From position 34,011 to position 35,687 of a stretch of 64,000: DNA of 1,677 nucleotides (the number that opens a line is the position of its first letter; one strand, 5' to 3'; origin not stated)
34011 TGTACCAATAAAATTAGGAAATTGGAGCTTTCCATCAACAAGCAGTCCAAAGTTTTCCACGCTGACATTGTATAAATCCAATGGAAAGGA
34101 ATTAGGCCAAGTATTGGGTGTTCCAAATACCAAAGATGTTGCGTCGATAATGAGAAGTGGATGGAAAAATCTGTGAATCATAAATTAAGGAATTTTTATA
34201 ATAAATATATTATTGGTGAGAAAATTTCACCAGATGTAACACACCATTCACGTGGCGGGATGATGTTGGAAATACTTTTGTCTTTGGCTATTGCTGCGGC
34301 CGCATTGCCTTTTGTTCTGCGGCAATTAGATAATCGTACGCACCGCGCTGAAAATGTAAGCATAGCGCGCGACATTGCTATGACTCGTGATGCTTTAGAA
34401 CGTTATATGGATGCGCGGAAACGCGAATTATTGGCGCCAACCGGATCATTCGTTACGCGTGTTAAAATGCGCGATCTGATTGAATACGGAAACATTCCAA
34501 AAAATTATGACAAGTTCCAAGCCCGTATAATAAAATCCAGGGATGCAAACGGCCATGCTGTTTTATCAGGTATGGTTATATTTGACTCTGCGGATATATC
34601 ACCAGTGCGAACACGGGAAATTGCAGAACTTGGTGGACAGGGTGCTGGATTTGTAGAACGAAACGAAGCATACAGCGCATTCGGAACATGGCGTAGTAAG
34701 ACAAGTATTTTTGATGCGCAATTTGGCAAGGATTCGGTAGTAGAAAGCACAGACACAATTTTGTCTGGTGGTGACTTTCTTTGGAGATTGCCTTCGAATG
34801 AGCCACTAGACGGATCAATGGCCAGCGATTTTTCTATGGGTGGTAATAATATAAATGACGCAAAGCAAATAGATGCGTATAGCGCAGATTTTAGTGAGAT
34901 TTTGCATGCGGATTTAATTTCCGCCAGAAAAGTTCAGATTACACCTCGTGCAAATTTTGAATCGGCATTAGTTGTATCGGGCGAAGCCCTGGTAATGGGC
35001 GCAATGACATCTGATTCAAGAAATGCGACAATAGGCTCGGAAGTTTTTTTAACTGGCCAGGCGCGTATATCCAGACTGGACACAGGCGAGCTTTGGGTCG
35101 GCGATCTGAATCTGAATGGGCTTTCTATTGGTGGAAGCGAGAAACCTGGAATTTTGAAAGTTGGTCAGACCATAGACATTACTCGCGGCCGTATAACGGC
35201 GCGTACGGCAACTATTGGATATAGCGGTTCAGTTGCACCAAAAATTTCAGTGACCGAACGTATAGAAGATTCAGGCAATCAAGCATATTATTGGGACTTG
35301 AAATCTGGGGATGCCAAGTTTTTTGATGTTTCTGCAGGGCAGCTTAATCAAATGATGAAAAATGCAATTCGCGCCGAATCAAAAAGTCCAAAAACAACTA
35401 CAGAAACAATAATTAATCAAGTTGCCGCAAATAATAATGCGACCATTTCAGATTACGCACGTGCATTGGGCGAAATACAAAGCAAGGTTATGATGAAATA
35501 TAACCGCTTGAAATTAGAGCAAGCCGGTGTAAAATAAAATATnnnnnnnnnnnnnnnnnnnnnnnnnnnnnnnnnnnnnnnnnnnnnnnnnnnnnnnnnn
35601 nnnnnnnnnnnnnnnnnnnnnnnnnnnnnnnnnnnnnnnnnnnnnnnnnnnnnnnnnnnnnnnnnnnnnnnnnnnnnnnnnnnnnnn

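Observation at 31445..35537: Three tandem, translationally coupled paralogues of large (430-480 aa) prepilin-like proteins, two sharing a conserved ~32-aa leader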

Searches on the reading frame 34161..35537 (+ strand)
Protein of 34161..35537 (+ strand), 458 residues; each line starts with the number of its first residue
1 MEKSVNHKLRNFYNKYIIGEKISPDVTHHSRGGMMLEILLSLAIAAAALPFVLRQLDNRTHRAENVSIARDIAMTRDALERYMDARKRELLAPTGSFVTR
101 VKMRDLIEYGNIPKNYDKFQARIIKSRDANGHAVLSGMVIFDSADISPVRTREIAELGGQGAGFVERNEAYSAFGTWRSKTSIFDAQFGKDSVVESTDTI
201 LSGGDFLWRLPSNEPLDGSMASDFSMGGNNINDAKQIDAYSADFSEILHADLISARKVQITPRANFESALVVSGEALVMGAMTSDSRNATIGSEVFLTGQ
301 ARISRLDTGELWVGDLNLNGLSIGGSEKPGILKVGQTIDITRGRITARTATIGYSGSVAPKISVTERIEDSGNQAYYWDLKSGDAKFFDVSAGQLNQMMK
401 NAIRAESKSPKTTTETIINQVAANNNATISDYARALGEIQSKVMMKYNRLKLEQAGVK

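Call 4: search_protein_families(library=pfam, proteins=[window:34161-35537:+], max_evalue=1)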
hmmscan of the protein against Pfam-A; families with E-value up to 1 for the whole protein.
window:34161-35537:+ (458 aa): 0 families

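Call 5: search_protein_families(library=ncbifam, proteins=[window:34161-35537:+], max_evalue=1)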
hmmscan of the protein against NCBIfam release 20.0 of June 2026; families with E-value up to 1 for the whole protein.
window:34161-35537:+ (458 aa): 0 families

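Call 6: find_encoding_contigs(protein=window:34161-35537:+, flank=10000, max_places=6)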
Protein window:34161-35537:+ (458 aa): 4 contigs read that carry it; 4 places shown.
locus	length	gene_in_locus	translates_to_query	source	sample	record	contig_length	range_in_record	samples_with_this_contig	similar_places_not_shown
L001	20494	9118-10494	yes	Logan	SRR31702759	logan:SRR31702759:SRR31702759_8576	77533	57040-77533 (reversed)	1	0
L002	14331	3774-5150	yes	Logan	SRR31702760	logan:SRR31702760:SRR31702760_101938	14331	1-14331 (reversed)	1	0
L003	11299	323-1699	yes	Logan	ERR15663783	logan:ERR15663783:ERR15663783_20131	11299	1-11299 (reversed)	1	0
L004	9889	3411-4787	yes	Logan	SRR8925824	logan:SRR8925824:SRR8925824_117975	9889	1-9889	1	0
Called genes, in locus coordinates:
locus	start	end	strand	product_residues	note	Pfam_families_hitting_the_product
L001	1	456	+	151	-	?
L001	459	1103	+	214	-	PF00702:Hydrolase, PF13419:HAD_2 (weak)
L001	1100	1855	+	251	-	PF02348:CTP_transf_3, PF12804:NTP_transf_3 (weak)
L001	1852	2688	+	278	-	PF00793:DAHP_synth_1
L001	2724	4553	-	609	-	PF00009:GTP_EFTU, PF22042:EF-G_D2 (weak), PF03144:GTP_EFTU_D2, PF00679:EFG_C, PF21018:BipA_C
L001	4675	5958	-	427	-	PF02403:Seryl_tRNA_N, PF00587:tRNA-synt_2b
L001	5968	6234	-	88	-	-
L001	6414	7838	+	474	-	-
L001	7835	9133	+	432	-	-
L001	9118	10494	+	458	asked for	-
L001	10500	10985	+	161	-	-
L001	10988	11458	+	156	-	-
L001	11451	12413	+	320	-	PF00849:PseudoU_synth_2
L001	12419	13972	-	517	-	PF04348:LppC (faint), PF13458:Peripla_BP_6 (weak)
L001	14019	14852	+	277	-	PF00590:TP_methylase, PF23016:RsmI_C (weak)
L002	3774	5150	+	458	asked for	-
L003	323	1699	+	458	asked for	-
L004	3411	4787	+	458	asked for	-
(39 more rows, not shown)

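Call 7: find_homologous_proteins(query=window:34161-35537:+, max_evalue=0.001)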
Query window:34161-35537:+ (458 aa): 25 proteins with E <= 0.001 among 8000 candidates.
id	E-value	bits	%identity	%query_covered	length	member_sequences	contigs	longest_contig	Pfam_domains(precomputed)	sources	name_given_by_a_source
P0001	7.1e-297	1002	100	100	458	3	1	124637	-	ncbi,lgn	-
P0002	2.0e-257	872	87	99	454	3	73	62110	-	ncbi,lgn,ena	-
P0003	8.4e-254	860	88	99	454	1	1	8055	-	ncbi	-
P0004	3.0e-191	654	68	96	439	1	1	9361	-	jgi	jgi:hypothetical protein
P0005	3.3e-183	627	69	92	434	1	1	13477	-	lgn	-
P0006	6.3e-183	626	66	93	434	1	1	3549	-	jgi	jgi:hypothetical protein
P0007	1.1e-181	622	65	93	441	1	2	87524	-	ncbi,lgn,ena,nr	ncbi:MAG: hypothetical protein FWF97_01395 [Alphaproteobacteria bacterium]|nr:hypothetical protein [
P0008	8.2e-181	619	67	93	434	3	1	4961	-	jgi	jgi:hypothetical protein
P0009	3.1e-177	608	67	92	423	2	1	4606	-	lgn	-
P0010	1.9e-175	602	62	94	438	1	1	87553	-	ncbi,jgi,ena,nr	ncbi:MAG: hypothetical protein FWE50_02195 [Alphaproteobacteria bacterium]|nr:hypothetical protein [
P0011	5.2e-174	597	64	94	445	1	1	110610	-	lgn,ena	-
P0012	3.2e-172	591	64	93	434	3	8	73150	-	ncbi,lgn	-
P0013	3.4e-171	588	62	93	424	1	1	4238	-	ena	-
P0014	3.3e-169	581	72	80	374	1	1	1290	-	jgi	jgi:hypothetical protein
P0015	2.8e-168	578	62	92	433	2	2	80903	-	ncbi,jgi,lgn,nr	ncbi:MAG: type II secretion system protein [Alphaproteobacteria bacterium]|jgi:hypothetical protein|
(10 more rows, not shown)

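Call 8: search_solved_structures(query=window:34161-35537:+, max_evalue=10)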
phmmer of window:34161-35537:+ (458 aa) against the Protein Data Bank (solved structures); distinct sequences matched with E-value up to 10: 1.
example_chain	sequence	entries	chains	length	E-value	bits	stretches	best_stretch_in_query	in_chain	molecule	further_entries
5h7b_A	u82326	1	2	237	0.34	12.8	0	219-253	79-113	Immunoglobulin G-binding protein A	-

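Call 27: search_protein_families(library=pfam, proteins=[P0015], max_evalue=1)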
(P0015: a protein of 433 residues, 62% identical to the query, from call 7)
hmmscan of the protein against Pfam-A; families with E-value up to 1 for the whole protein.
P0015 (433 aa): 1 family
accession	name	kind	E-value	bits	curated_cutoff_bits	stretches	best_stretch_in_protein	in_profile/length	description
PF07195.17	FliD_C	-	0.004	17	25.4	1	375-431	173-228/236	Flagellar hook-associated protein 2 C-terminus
